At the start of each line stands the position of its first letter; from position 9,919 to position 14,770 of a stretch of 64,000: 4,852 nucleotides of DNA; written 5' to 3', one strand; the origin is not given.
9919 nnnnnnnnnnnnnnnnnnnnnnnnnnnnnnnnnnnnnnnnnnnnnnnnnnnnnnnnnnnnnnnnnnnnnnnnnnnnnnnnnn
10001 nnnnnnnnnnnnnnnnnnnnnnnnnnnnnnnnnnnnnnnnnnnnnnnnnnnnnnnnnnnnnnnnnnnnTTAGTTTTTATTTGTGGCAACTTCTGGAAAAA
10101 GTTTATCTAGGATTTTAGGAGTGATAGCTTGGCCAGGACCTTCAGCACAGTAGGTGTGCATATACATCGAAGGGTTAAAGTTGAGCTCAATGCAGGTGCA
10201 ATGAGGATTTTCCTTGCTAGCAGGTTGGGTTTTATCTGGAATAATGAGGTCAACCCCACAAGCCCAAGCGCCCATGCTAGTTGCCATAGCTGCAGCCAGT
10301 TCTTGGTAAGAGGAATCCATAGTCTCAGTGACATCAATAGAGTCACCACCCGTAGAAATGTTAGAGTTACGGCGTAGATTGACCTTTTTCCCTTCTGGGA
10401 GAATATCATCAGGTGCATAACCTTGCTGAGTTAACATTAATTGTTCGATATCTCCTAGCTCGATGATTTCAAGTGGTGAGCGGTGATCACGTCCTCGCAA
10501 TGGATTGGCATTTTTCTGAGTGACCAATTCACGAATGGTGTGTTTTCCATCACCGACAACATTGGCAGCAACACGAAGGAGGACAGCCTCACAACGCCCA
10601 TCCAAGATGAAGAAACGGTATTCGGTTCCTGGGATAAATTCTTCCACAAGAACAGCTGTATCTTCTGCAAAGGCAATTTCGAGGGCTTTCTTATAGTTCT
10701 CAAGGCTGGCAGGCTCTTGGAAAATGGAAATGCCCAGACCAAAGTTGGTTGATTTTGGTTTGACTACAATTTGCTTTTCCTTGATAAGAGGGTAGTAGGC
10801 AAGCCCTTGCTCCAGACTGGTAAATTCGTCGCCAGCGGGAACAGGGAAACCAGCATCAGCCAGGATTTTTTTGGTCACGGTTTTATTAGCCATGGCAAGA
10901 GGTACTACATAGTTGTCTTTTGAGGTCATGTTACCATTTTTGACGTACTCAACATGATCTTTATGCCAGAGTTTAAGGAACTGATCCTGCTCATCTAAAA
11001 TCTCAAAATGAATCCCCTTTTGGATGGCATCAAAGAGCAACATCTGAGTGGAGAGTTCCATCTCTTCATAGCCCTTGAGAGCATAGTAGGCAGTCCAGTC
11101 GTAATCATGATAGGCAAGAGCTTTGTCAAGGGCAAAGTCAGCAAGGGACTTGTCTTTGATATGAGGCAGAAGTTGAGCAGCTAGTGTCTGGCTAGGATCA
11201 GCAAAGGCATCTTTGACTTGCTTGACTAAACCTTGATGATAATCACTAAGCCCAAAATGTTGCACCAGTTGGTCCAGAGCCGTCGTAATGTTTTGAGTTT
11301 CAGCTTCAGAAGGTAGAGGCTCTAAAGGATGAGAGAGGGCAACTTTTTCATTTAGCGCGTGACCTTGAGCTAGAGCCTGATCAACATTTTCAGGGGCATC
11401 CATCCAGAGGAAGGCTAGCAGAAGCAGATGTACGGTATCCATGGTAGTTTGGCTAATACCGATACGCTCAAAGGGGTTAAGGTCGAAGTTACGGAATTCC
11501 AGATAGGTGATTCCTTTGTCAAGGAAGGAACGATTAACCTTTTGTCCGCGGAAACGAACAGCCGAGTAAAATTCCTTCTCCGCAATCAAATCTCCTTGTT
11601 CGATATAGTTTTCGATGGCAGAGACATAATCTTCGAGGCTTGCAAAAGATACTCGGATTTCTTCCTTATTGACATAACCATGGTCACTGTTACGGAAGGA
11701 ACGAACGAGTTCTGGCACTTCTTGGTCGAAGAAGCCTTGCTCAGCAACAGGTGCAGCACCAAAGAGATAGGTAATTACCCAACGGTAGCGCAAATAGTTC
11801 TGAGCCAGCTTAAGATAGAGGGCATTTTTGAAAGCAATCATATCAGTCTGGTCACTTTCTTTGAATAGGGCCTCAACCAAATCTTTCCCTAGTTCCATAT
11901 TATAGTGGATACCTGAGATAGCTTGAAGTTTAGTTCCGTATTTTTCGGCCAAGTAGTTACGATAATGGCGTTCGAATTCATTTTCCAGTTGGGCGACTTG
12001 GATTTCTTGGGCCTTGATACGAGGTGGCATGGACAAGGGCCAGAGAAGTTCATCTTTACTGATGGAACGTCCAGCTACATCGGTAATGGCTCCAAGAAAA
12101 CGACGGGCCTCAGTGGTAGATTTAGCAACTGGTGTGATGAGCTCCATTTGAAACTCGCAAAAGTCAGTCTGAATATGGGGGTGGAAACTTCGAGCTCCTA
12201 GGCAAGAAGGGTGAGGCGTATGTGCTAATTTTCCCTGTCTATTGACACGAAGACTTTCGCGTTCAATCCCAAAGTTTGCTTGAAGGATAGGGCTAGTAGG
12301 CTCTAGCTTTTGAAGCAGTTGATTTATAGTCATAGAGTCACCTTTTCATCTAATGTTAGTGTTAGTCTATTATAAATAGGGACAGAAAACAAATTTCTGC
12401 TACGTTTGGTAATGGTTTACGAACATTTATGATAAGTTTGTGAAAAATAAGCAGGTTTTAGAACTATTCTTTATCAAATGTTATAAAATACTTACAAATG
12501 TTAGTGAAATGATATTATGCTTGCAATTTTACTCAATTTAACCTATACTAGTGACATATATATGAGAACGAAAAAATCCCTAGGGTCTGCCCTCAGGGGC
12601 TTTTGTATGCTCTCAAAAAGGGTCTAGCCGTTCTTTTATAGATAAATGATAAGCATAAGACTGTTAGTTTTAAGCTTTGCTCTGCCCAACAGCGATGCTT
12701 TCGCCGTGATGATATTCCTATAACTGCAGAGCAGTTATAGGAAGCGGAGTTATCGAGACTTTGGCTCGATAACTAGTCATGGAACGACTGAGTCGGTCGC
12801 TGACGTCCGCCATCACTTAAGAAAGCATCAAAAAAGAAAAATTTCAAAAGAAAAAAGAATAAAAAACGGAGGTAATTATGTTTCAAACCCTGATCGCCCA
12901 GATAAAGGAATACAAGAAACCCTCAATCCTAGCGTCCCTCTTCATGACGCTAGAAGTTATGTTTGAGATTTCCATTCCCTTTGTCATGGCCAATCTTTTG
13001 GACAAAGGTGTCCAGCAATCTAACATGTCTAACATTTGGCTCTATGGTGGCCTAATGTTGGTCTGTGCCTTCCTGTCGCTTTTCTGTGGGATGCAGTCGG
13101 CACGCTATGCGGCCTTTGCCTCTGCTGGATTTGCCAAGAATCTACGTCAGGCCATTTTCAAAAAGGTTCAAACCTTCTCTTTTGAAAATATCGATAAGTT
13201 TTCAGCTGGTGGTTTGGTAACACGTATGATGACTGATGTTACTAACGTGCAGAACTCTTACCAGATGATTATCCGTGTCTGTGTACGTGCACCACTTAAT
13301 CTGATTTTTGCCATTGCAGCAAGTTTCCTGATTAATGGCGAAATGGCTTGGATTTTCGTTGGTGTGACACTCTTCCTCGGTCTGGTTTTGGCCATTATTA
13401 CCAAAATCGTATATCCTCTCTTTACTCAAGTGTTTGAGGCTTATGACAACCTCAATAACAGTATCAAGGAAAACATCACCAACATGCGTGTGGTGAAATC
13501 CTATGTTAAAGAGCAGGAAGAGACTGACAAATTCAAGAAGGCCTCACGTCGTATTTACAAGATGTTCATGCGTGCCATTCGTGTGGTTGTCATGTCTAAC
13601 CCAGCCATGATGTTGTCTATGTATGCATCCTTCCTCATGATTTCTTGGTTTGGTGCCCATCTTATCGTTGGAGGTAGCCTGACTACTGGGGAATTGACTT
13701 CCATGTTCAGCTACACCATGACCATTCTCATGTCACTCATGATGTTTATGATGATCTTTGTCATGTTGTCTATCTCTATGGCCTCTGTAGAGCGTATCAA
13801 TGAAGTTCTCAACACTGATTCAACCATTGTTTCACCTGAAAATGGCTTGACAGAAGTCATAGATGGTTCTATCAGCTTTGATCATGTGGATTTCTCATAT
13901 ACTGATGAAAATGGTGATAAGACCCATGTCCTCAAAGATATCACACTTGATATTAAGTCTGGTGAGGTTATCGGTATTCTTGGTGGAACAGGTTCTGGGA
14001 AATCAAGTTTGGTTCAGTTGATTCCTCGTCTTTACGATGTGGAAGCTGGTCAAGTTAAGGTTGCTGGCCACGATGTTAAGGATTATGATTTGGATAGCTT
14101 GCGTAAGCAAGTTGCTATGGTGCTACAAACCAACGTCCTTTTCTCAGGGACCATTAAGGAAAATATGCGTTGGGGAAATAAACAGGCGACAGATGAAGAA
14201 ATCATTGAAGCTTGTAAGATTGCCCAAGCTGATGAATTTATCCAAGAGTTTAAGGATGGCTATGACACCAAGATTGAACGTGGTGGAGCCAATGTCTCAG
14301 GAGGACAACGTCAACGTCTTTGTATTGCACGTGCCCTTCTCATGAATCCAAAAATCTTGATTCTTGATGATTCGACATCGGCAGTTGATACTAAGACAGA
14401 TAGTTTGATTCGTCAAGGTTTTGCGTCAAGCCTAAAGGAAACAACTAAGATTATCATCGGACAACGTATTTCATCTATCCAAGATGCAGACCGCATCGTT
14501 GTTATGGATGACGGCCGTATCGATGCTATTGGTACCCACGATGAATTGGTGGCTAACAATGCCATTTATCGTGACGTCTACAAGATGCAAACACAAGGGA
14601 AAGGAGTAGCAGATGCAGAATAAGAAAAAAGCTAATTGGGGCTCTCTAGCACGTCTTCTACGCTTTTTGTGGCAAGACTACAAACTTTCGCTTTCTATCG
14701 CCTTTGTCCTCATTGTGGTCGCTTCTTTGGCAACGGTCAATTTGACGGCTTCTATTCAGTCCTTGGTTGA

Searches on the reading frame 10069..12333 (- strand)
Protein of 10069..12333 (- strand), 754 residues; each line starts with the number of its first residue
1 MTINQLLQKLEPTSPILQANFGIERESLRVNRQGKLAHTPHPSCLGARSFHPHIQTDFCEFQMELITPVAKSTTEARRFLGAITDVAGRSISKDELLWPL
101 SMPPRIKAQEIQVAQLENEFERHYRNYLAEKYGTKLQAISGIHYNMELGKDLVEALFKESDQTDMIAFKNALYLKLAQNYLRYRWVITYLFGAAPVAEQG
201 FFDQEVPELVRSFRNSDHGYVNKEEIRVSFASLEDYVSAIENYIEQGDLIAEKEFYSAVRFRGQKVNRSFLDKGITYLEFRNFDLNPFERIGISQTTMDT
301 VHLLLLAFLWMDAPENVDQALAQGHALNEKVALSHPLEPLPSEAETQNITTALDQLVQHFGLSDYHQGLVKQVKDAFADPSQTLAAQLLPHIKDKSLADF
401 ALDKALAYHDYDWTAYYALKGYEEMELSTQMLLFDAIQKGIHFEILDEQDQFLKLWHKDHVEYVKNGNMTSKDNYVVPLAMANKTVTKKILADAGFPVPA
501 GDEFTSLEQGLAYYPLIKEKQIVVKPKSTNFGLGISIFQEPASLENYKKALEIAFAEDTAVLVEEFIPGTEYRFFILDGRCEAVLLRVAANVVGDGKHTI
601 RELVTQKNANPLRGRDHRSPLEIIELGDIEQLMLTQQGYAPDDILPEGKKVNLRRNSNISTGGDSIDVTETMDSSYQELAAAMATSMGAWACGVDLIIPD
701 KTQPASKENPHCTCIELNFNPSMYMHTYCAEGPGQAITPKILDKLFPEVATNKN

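Call 9: search_protein_families(library=ncbifam, proteins=[window:10069-12333:-], max_evalue=0.001)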
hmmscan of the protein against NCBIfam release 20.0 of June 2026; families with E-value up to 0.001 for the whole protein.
window:10069-12333:- (754 aa): 16 families
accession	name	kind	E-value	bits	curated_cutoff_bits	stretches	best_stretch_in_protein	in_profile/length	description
NF002688.0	PRK02471.1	equivalog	0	1170.3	425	1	1-749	1-755/756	bifunctional glutamate--cysteine ligase GshA/glutathione synthetase GshB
TIGR01435.1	glu_cys_lig_rel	equivalog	5.5e-247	821.6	656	1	16-745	5-718/719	bifunctional glutamate--cysteine ligase/glutathione synthetase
NF010623.0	PRK14016.1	subfamily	5.6e-67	226.6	877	1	428-749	161-475/871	cyanophycin synthetase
TIGR02068.2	cya_phycin_syn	equivalog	9.1e-67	225.8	850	1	422-750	154-475/862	cyanophycin synthetase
TIGR01434.1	glu_cys_ligase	equivalog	1.4e-56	192.1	393.3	2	16-244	13-262/512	glutamate--cysteine ligase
TIGR03103.1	trio_acet_GNAT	equivalog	3.2e-36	125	569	1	429-705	244-512/547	N-acetylglutaminylglutamine synthetase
NF040720.1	MptN_Meth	equivalog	8.2e-10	38.2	350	1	481-590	99-208/291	tetrahydromethanopterin:alpha-L-glutamate ligase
NF002378.0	PRK01372.1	subfamily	3.3e-09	35.9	243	1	479-583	97-195/305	D-alanine--D-alanine ligase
TIGR00768.1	rimK_fam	subfamily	1.2e-07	31.4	143.4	1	482-587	86-193/276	RimK family alpha-L-glutamate ligase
TIGR00877.1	purD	equivalog_domain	1.4e-06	27.4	288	1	482-581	103-205/425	phosphoribosylamine--glycine ligase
NF002527.0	PRK01966.1-3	equivalog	6.7e-06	25.5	310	1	483-577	118-211/332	D-alanine--D-alanine ligase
TIGR01205.1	D_ala_D_alaTIGR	subfamily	1.1e-05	24.6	245.65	1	482-579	105-204/318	D-alanine--D-alanine ligase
NF002528.0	PRK01966.1-4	subfamily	4.4e-05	22.5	262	1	483-583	141-244/366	D-alanine--D-alanine ligase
NF002525.0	PRK01966.1-1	equivalog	0.00032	19.8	457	1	481-576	138-233/364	D-alanine--D-alanine ligase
TIGR02050.1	gshA_cyan_rel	subfamily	0.00077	18.9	176.4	0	21-106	2-91/287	YbdK family carboxylate-amine ligase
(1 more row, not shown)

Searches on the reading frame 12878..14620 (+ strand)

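Call 9: search_protein_families(library=ncbifam, proteins=[window:12878-14620:+], max_evalue=0.001)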
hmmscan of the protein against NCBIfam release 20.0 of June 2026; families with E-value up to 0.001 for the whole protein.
window:12878-14620:+ (581 aa): 186 families (the best 25 are shown)
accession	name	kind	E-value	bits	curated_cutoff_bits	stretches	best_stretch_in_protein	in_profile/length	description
TIGR02204.1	MsbA_rel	hypoth_equivalog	1.2e-111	374.2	780.4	1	4-571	8-575/576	ABC transporter, permease/ATP-binding protein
TIGR02203.1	MsbA_lipidA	equivalog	6e-110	368.4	602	1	2-572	2-570/572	lipid A export permease/ATP-binding protein MsbA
TIGR00958.1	3a01208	subfamily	2.6e-101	340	874.6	1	6-566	153-709/711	antigen peptide transporter 2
TIGR01846.1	type_I_sec_HlyB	subfamily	1.4e-97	327.7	725.55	1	6-572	131-693/694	type I secretion system permease/ATPase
NF052233.1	CphA_assoc_ABC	equivalog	3e-96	323.5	880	1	19-573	202-745/766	cyanophycin metabolism-associated ABC transporter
NF045513.1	HepA_fam_ABC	equivalog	1.9e-94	317.2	725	1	26-571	69-609/610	heterocyst formation ABC transporter subunit HepA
NF008381.0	PRK11176.1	equivalog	1.3e-88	297.8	867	1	2-572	13-580/582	lipid A ABC transporter ATP-binding protein/permease MsbA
NF010178.0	PRK13657.1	equivalog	2.3e-86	290.5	733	1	30-571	35-570/588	glucan ABC transporter ATP-binding protein/ permease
NF008055.0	PRK10789.1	equivalog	4.1e-82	276.5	845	1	20-573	22-573/590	SmdA family multidrug ABC transporter permease/ATP-binding protein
TIGR03375.1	type_I_sec_LssB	subfamily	2.4e-80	270.7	693.1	1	4-560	143-691/696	type I secretion system permease/ATPase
NF008364.0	PRK11160.1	equivalog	5.8e-80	269.5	630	1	87-568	93-572/575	heme ABC transporter ATP-binding protein/permease CydC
TIGR03797.1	NHLM_micro_ABC2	equivalog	4.5e-73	246.9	709.4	1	16-571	138-685/686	NHLP bacteriocin export ABC transporter permease/ATPase subunit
TIGR03796.1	NHLM_micro_ABC1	equivalog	1.2e-72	245.3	853.3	1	3-566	143-707/710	NHLP family bacteriocin export ABC transporter peptidase/permease/ATPase subunit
NF008056.1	PRK10790.1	equivalog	1.9e-72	244.7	746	1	4-577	13-581/584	SmdB family multidrug efflux ABC transporter permease/ATP-binding protein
TIGR01192.1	chvA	subfamily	6.9e-68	229.7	585.4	1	139-569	141-568/585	glucan export ABC transporter ATP-binding protein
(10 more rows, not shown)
